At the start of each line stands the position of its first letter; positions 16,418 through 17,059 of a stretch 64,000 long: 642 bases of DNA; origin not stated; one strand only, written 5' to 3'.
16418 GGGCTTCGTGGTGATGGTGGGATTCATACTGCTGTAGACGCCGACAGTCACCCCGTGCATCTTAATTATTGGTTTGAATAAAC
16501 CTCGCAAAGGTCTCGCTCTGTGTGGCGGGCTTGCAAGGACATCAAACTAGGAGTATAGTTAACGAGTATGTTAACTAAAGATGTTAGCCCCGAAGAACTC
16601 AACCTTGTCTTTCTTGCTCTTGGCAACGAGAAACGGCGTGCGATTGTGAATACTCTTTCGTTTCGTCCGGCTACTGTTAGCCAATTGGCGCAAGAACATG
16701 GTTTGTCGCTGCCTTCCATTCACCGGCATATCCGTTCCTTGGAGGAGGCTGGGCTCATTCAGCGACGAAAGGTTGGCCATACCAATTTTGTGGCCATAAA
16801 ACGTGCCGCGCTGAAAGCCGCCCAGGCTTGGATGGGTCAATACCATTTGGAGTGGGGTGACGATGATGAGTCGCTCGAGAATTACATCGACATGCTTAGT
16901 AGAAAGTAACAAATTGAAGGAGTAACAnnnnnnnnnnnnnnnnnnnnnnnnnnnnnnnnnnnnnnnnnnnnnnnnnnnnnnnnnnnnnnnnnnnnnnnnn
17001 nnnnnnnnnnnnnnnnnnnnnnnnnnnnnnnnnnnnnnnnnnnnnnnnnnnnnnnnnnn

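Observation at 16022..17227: ArsR-family regulon with two matching palindromic operators; the regulator gene is probably leaderless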

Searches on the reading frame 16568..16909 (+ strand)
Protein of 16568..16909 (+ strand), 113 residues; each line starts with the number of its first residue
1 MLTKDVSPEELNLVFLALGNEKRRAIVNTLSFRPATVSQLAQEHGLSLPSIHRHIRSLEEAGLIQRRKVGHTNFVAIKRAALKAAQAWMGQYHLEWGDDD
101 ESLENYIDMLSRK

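Call 5: search_protein_families(library=pfam, proteins=[window:16568-16909:+], max_evalue=0.01)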
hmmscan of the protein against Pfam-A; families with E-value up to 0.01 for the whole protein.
window:16568-16909:+ (113 aa): 21 families
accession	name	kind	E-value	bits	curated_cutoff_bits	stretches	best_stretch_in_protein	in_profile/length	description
PF01022.26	HTH_5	-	6.9e-10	39.1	22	1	21-65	2-46/47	Bacterial regulatory protein, arsR family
PF12840.13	HTH_20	-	1.1e-09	38.6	27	1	18-64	1-48/51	Helix-turn-helix domain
PF12802.13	MarR_2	-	3.6e-07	30.7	27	1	30-70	14-56/61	MarR family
PF25213.1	HVO_A0261_N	-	4.6e-07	30.1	35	1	19-69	9-59/86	HVO_A0261 N-terminal domain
PF13412.12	HTH_24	-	7.6e-07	29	21.9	1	35-65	18-48/48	Winged helix-turn-helix DNA-binding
PF09339.16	HTH_IclR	-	8.9e-07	29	22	1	33-67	17-51/52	IclR helix-turn-helix domain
PF01047.28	MarR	-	9.2e-06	25.9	24.6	1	33-68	16-51/59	MarR family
PF13545.12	HTH_Crp_2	-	1.5e-05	25.3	27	1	31-83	18-68/70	Crp-like helix-turn-helix domain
PF01978.25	TrmB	-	2.4e-05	24.5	25.6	1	30-78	18-66/68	Sugar-specific transcriptional regulator TrmB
PF25212.1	HVO_A0114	-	4.6e-05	23.6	27.6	1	20-75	21-77/84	HVO_A0114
PF17782.7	DprA_WH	-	0.00035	21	22.9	1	21-66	12-57/61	DprA winged helix domain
PF13730.12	HTH_36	-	0.00042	20.5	25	1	36-64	27-55/55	Helix-turn-helix domain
PF13551.12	HTH_29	-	0.0006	20.3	28.1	1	36-65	14-46/64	Winged helix-turn helix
PF08279.18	HTH_11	-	0.00067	19.9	25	1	25-63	4-46/55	HTH domain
PF24033.1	DUF7342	-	0.00079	19.9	31.6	1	20-73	4-56/150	Family of unknown function (DUF7342)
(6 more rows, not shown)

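Call 7: find_homologous_proteins(query=window:16568-16909:+)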
Query window:16568-16909:+ (113 aa): 87 proteins with E <= 0.001 among 94 candidates.
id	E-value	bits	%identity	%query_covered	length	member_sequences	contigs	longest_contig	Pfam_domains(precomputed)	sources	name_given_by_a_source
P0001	2.6e-67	242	100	100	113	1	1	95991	PF01047.29,PF12840.14,PF13412.13,PF25212.3,PF01978.26,PF01022.27,PF09339.17,PF12802.14,PF13545.13,PF25213.2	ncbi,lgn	-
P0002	8.8e-48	179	84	89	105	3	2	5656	PF01047.29,PF12840.14,PF01022.27,PF25213.2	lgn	-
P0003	1.6e-47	178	77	100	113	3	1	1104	PF12840.14,PF01022.27,PF25213.2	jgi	jgi:DNA-binding transcriptional ArsR family regulator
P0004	2.2e-47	178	77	99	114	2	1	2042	PF01047.29,PF12840.14,PF01022.27,PF25213.2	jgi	jgi:DNA-binding transcriptional ArsR family regulator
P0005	3.2e-45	171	74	100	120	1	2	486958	PF12840.14,PF01022.27,PF25213.2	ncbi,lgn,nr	ncbi:MAG TPA: winged helix-turn-helix domain-containing protein [Candidatus Saccharimonadia bacteriu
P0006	1.2e-44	169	73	100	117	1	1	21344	PF12840.14,PF01022.27,PF25213.2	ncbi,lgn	-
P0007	1.8e-44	168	73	100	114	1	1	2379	PF12840.14,PF01022.27,PF25213.2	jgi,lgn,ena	-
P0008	2.3e-44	168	71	99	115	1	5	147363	PF01047.29,PF12840.14,PF25212.3,PF01022.27,PF25213.2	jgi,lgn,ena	-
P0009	2.5e-44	168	71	99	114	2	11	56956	PF12840.14,PF01022.27,PF25213.2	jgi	jgi:DNA-binding transcriptional ArsR family regulator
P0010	2.7e-44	168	75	99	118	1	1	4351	PF01047.29,PF12840.14,PF25212.3,PF01022.27,PF25213.2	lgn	-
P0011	3.4e-44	167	73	100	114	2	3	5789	PF01047.29,PF12840.14,PF13412.13,PF01022.27,PF09339.17,PF25213.2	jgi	jgi:DNA-binding transcriptional ArsR family regulator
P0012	5.7e-44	167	71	100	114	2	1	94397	PF12840.14,PF01022.27,PF25213.2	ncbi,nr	ncbi:MAG TPA: winged helix-turn-helix domain-containing protein [Patescibacteria group bacterium]|nr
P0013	5.7e-44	167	73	100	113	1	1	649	PF12840.14,PF25212.3,PF01022.27,PF09339.17,PF25213.2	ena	-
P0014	1.4e-43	165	71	100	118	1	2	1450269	PF01047.29,PF12840.14,PF13412.13,PF25212.3,PF01022.27,PF09339.17,PF12802.14,PF25213.2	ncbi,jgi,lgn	-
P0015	6.5e-43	163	71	98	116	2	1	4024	PF24035.2,PF01047.29,PF12840.14,PF13412.13,PF25212.3,PF01022.27,PF12802.14,PF25213.2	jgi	-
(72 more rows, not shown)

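Call 9: find_related_loci(query=A1, collection=genome_contigs, flank=3000)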
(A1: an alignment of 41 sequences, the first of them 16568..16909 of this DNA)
Query A1 (113 aa) in genome_contigs; peptide patterns used: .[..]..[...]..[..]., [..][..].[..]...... (x = any residue, [..] = any of these).
139 stretches matched a pattern; 89 encode a relative of the query (tblastn E <= 1e-3); the best 80 are kept; 80 distinct loci.
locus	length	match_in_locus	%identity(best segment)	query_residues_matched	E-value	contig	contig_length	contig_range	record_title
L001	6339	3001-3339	71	1-113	4e-52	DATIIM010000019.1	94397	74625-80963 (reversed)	MAG TPA_asm: Patescibacteria group bacterium isolate SMAG_U15665 k141_671765, whole genome shotgun sequence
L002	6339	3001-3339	71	1-113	8e-51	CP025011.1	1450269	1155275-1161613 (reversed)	Candidatus Saccharibacteria bacterium YM_S32_TM7_50_20 chromosome, complete genome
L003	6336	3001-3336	71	1-113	2e-50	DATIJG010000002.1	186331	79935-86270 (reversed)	MAG TPA_asm: Candidatus Saccharimonadales bacterium isolate SMAG_U15685 k141_457034, whole genome shotgun sequence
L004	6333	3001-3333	68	1-111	2e-48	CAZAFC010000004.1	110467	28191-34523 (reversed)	MAG TPA_asm: uncultured Candidatus Saccharibacteria bacterium isolate SRP200132_co1_536 genome assembly, contig: NODE_17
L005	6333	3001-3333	66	1-111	8e-48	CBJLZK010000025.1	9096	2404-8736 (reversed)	MAG TPA_asm: uncultured bacterium isolate SRR27822709_concoct_53 genome assembly, contig: ERZ27339097.3562, whole genome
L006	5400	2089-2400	67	5-108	7e-46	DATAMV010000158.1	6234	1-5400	MAG TPA_asm: Candidatus Saccharimonadia bacterium isolate SMAG_U7000 k141_803508, whole genome shotgun sequence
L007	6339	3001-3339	74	1-113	2e-45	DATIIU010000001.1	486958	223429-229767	MAG TPA_asm: Candidatus Saccharimonadia bacterium isolate SMAG_U15673 k141_201221, whole genome shotgun sequence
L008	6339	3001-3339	73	1-113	8e-53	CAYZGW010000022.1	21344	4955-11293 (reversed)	MAG TPA_asm: uncultured Candidatus Saccharibacteria bacterium isolate SRP200132_co1_640 genome assembly, contig: NODE_42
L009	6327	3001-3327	65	1-106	1e-43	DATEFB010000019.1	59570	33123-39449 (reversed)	MAG TPA_asm: Candidatus Saccharimonadales bacterium isolate SMAG_U8748 k141_461282, whole genome shotgun sequence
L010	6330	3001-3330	63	1-110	8e-43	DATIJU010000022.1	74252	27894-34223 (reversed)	MAG TPA_asm: Bacillota bacterium isolate SMAG_U15699 k141_632993, whole genome shotgun sequence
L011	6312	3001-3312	64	5-108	9e-43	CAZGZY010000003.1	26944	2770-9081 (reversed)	MAG TPA_asm: uncultured Candidatus Saccharimonadales bacterium isolate SRP200132_co1_597 genome assembly, contig: NODE_3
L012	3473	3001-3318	59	2-107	5e-42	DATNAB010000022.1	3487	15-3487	MAG TPA_asm: Verrucomicrobiia bacterium isolate SMAG_U11150 k141_1285569, whole genome shotgun sequence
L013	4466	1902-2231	61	1-110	1e-41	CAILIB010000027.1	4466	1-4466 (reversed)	uncultured Candidatus Berkelbacteria bacterium isolate Ki1-1-6m_bin-0597 genome assembly, contig: bin-0597:27/46, whole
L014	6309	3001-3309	63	7-110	2e-41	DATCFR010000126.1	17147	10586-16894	MAG TPA_asm: Candidatus Saccharimonadales bacterium isolate SMAG_U7785 k141_271732, whole genome shotgun sequence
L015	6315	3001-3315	61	6-110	2e-41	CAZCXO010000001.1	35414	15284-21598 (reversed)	MAG TPA_asm: uncultured Candidatus Saccharibacteria bacterium isolate SRP200132_co1_591 genome assembly, contig: NODE_20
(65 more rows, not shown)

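Call 15: search_solved_structures(query=A1, max_evalue=0.001, show_alignments=2)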
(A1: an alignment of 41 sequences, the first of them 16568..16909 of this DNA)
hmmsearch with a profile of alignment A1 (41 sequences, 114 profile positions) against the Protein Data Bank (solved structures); distinct sequences matched with E-value up to 0.001: 25.
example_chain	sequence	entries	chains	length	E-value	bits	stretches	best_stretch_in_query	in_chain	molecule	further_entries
3f6o_A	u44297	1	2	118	2e-23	85.9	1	6-109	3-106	Probable transcriptional regulator, ArsR family protein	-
7r22_A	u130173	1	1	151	1.9e-14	57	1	3-96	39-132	ArsR family transcriptional regulator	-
2p4w_A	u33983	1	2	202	5.5e-10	42.6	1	9-67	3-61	Transcriptional regulatory protein arsR family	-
3f6v_A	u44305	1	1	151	9.8e-10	41.8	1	17-92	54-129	Possible transcriptional regulator, ArsR family protein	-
2oqg_A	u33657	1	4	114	3.2e-09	40.1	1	9-97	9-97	Possible transcriptional regulator, ArsR family protein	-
3jth_A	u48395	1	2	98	3.5e-07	33.5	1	5-89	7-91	Transcription activator HlyU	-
5znx_A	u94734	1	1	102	4.2e-07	33.3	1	5-89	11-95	Transcriptional activator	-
9t6t_A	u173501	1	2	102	5.9e-07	32.8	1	6-83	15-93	Lmo1102 protein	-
9t6r_A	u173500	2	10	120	7.9e-07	32.4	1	6-84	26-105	Lmo1102 protein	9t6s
1r22_A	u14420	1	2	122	1.3e-06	31.7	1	8-85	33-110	Transcriptional repressor smtB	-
1r1t_A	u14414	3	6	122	1.8e-06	31.2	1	8-85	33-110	Transcriptional repressor smtB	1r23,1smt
4ggg_A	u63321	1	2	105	1.9e-06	31.2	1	7-85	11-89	Repressor protein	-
4k2e_A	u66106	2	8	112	3.3e-06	30.4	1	5-90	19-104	Transcriptional activator HlyU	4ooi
6cda_A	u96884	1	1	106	3.6e-06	30.3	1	7-85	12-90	ArsR family transcriptional regulator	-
1r1u_A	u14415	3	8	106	4.7e-06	29.9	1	7-85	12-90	repressor protein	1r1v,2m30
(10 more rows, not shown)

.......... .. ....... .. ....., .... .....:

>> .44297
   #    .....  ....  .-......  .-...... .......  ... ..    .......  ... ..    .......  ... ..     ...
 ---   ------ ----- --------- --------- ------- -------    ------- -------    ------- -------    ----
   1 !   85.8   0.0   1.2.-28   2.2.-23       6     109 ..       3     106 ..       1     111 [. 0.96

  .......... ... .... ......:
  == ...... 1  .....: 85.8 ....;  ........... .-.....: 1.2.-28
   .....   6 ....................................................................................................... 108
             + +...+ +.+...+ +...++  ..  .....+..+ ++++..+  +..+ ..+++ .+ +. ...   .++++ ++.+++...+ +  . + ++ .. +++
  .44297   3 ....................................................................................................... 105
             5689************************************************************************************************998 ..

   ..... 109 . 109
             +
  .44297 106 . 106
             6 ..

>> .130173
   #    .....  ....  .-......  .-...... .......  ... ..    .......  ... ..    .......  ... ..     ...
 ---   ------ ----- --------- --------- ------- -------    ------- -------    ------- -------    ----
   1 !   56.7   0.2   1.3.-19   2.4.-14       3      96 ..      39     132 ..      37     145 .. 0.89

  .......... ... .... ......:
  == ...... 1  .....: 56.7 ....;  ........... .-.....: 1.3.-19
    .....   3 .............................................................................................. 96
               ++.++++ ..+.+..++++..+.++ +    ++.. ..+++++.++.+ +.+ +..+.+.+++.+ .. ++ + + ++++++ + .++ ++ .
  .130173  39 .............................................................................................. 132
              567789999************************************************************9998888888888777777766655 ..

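Call 16: search_protein_families(library=ncbifam, proteins=[window:16568-16909:+], max_evalue=0.01)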
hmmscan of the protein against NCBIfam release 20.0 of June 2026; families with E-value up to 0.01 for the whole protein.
window:16568-16909:+ (113 aa): 14 families
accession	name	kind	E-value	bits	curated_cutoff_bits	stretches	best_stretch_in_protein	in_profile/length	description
NF033788.1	HTH_metalloreg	subfamily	1.6e-14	53.5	55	1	14-84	4-75/77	metalloregulator ArsR/SmtB family transcription factor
NF033789.1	repress_SdpR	subfamily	1.2e-10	41.1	100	1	14-89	1-76/79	autorepressor SdpR family transcription factor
NF053602.1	Phr_regulator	exception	1.4e-08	34.6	320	1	17-67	8-58/191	heat shock transcription regulator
TIGR01884.1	cas_HTH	subfamily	2.6e-05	23.7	60.2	1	6-68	126-190/202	CRISPR-associated CARF protein Csa3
NF041413.1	ArsR_Rv2640c_fam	equivalog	0.00012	22.5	155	1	35-86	59-110/118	Rv2640c family ArsR-like transcriptional regulator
NF041397.1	TranRegGlpR_Halo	equivalog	0.00013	21.7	300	1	20-71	4-56/253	HTH-type transcriptional regulator GlpR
NF045707.1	Dbac_1936_reg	equivalog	0.00027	20.9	115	1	14-70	10-66/99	ArsR/SmtB-type metalloregulator TsoR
NF047906.1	CdPbTransRegCmtR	equivalog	0.0012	18.7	150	1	1-86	1-86/104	Cd(II)/Pb(II)-sensing metalloregulatory transcriptional regulator CmtR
NF040939.2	trans_reg_lrs14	equivalog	0.0016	18.4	90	1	30-69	31-71/103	Lrs14 family HTH-type transcriptional regulator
NF047595.1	IS66_ISRel24_TnpA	equivalog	0.0017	19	74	1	20-85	7-70/113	IS66-like element accessory protein TnpA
NF040642.1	sulf_sens_BigR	equivalog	0.0024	17.9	155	1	16-86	15-83/95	sulfite-sensing transcriptional repressor BigR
NF007528.0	PRK10141.1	subfamily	0.0035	17.2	97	1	14-71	9-67/117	metalloregulator ArsR/SmtB family transcription factor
NF053730.1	TransRegRv1152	equivalog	0.0082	16.1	170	1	33-84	39-89/120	Rv1152 family transcriptional regulator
NF053606.1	Sta1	subfamily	0.0086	16.2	80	0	31-70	31-70/100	Sta1 family transcriptional regulator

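Call 19: find_encoding_contigs(protein=P0002, flank=4000, max_places=4)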
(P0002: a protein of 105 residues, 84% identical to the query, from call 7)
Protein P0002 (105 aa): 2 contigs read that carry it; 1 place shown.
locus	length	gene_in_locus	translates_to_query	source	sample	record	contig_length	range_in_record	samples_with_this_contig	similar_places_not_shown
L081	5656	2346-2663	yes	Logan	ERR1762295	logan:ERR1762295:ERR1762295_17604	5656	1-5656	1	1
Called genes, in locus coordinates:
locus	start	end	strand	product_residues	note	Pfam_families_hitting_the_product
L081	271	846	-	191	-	PF00293:NUDIX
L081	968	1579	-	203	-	-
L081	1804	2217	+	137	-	PF11528:DUF3224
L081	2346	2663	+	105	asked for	PF25213:HVO_A0261_N (weak), PF12840:HTH_20, PF01022:HTH_5 (weak), PF01047:MarR (weak)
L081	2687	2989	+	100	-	-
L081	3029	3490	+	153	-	PF01243:PNPOx_N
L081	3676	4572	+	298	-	-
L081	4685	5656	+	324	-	?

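Call 67: search_dna_similar(query=window:16568-16909:+, collection=plasmids, mode=protein, max_rows=25, max_evalue=1e-8)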
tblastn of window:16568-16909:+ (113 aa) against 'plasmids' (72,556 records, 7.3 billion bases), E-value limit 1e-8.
Records with a match: 76; places in all: 81; records where one place covers at least 80% of the query: 76.
Best place of each record, by identity: <60% 76.
By first word of the organism name: Sinorhizobium 18; Ensifer 7; Ralstonia 6; Haladaptatus 6; Burkholderia 5; Natrinema 3; Martelella 3; Rhizobium 3; Nostoc 2; Caballeronia 2; and 18 more.
By predicted mobility (MOB-suite, as given by PLSDB): non-mobilizable 56; mobilizable 14; conjugative 6.
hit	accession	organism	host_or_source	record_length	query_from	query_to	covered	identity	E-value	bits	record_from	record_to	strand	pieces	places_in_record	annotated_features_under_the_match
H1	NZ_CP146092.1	Ralstonia sp. RRA.1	-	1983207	1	110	97%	39.1%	2e-11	66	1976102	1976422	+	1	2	none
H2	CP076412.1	Ralstonia wenshanensis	soil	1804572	1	110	97%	39.1%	2e-11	66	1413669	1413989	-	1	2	metalloregulator ArsR/SmtB family transcription factor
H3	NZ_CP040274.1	Nostoc sp. C052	Blasia pusilla,pure culture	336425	6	110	93%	40.0%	2e-11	66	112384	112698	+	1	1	metalloregulator ArsR/SmtB family transcription factor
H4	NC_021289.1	Caballeronia insecticola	-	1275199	3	113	98%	36.9%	2e-12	69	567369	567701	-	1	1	none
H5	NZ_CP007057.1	Halostagnicola larsenii XH-48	-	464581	5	108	92%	38.7%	8e-13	70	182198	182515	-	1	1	metalloregulator ArsR/SmtB family transcription factor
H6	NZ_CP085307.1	Haladaptatus pallidirubidus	cell culture,saline soil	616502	8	108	89%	39.8%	2e-12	69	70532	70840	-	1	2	metalloregulator ArsR/SmtB family transcription factor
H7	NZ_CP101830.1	Pelagibacterium sp. H642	soil,desert land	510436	8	113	94%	37.7%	3e-13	71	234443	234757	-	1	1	metalloregulator ArsR/SmtB family transcription factor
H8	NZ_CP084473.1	Natrinema sp. DC36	cell culture,sediment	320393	1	108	96%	37.0%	3e-13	71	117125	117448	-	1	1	metalloregulator ArsR/SmtB family transcription factor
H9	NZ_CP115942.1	Ralstonia syzygii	Musa sp.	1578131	1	113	100%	35.4%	7e-11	64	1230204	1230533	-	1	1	none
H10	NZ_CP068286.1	Ralstonia syzygii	Musa balbisiana cultivar Kepok,banana ...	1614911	1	113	100%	35.4%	7e-11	64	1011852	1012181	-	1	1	record has no annotation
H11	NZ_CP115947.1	Ralstonia solanacearum MolK2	Musa sp.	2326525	1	113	100%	35.4%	1e-10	64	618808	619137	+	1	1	record has no annotation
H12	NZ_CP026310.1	Salinigranum rubrum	cell culture,marine solar saltern brine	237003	8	108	89%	38.8%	3e-12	68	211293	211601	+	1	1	metalloregulator ArsR/SmtB family transcription factor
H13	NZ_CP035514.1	Haematobacter massiliensis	single cell,human skin swab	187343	10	107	87%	39.8%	1e-10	64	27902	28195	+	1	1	metalloregulator ArsR/SmtB family transcription factor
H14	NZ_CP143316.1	Methylocystis iwaonis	cell culture,rice rhizosphere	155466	11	113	91%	37.9%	2e-12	69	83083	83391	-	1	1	metalloregulator ArsR/SmtB family transcription factor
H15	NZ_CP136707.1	Tritonibacter scottomollicae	Macrocystis pyrifera gametophyte,Whole ...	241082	1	107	95%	35.8%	1e-10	64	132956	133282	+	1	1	metalloregulator ArsR/SmtB family transcription factor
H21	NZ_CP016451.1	Sinorhizobium sp. RAC02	Microbial isolate,Algal phycosphere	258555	1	108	96%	35.2%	2e-10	63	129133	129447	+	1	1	metalloregulator ArsR/SmtB family transcription factor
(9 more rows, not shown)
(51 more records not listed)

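Call 68: get_annotated_region(hit=H2, flank=1500)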
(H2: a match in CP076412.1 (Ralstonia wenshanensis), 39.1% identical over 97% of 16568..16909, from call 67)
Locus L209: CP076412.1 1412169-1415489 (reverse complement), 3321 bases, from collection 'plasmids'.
description: Ralstonia wenshanensis strain 56D2 plasmid p56D2, complete sequence
organism: Ralstonia wenshanensis (NCBI taxid 2842456)
taxonomy: Bacteria; Pseudomonadota; Betaproteobacteria; Burkholderiales; Burkholderiaceae; Ralstonia; Ralstonia wenshanensis
host: -; source: soil; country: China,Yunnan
typing (MOB-suite, as given by PLSDB): non-mobilizable
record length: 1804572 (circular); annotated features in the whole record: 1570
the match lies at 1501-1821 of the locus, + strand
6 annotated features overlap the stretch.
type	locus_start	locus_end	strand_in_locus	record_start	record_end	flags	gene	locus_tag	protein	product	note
CDS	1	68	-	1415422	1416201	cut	-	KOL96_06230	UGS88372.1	enoyl-CoA hydratase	-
CDS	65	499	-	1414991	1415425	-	-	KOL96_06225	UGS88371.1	MarR family winged helix-turn-helix transcriptional regulator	-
CDS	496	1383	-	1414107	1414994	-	-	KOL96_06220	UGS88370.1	alpha/beta fold hydrolase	-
CDS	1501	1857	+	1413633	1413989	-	-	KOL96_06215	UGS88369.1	metalloregulator ArsR/SmtB family transcription factor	-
CDS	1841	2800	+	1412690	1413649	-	-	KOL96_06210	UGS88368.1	SRPBCC domain-containing protein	-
CDS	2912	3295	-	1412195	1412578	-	-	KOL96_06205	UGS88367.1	tautomerase family protein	-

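Call 69: get_annotated_region(hit=H3, flank=1500)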
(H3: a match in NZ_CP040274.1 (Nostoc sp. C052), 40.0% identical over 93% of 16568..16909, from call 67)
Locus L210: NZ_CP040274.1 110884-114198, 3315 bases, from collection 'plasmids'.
description: Nostoc sp. C052 plasmid pC052_B, complete sequence
organism: Nostoc sp. C052 (NCBI taxid 2576902)
taxonomy: Bacteria; Cyanobacteriota; Cyanophyceae; Nostocales; Nostocaceae; Nostoc; Nostoc sp. C052
host: -; source: Blasia pusilla,pure culture; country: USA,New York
typing (MOB-suite, as given by PLSDB): non-mobilizable
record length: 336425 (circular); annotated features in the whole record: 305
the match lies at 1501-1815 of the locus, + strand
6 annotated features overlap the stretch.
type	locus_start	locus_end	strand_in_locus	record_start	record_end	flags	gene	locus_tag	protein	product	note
CDS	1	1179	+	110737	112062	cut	gntT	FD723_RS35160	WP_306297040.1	guanitoxin biosynthesis MATE family efflux transporter GntT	-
CDS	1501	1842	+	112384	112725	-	-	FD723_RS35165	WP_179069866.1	metalloregulator ArsR/SmtB family transcription factor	GO:0006355 - regulation of DNA-templated transcription [Evidence IEA]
CDS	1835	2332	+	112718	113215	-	-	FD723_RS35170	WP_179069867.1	SRPBCC domain-containing protein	-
CDS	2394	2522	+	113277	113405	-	-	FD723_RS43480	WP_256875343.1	hypothetical protein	-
CDS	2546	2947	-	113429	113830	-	-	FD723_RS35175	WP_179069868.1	fasciclin domain-containing protein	-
CDS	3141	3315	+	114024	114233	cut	-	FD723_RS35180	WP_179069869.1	CopG family transcriptional regulator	-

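Call 70: get_annotated_region(hit=H21, flank=1500)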
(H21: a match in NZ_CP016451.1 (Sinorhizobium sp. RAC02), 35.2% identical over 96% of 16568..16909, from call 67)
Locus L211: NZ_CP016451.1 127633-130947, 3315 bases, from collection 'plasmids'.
description: Sinorhizobium sp. RAC02 plasmid pBSY16_2, complete sequence
organism: Sinorhizobium sp. RAC02 (NCBI taxid 1842534)
taxonomy: Bacteria; Pseudomonadota; Alphaproteobacteria; Hyphomicrobiales; Rhizobiaceae; Sinorhizobium; Sinorhizobium sp. RAC02
host: -; source: Microbial isolate,Algal phycosphere; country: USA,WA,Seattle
typing (MOB-suite, as given by PLSDB): conjugative; replicon rep_cluster_553; relaxase MOBQ; mating-pair formation MPF_T
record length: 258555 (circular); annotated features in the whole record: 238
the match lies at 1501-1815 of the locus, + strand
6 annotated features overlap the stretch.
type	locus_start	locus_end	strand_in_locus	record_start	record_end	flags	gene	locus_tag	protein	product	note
CDS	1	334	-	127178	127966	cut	-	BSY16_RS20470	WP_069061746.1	phytanoyl-CoA dioxygenase family protein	-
CDS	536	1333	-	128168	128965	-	-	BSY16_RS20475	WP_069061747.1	SDR family oxidoreductase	-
CDS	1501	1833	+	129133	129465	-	-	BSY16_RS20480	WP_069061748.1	metalloregulator ArsR/SmtB family transcription factor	GO:0006355 - regulation of DNA-templated transcription [Evidence IEA]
CDS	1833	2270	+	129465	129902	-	-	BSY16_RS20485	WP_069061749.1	SRPBCC domain-containing protein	-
CDS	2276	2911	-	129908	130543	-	-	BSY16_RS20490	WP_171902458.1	CGNR zinc finger domain-containing protein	-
CDS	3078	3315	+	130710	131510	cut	-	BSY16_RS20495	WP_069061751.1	DUF2066 domain-containing protein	-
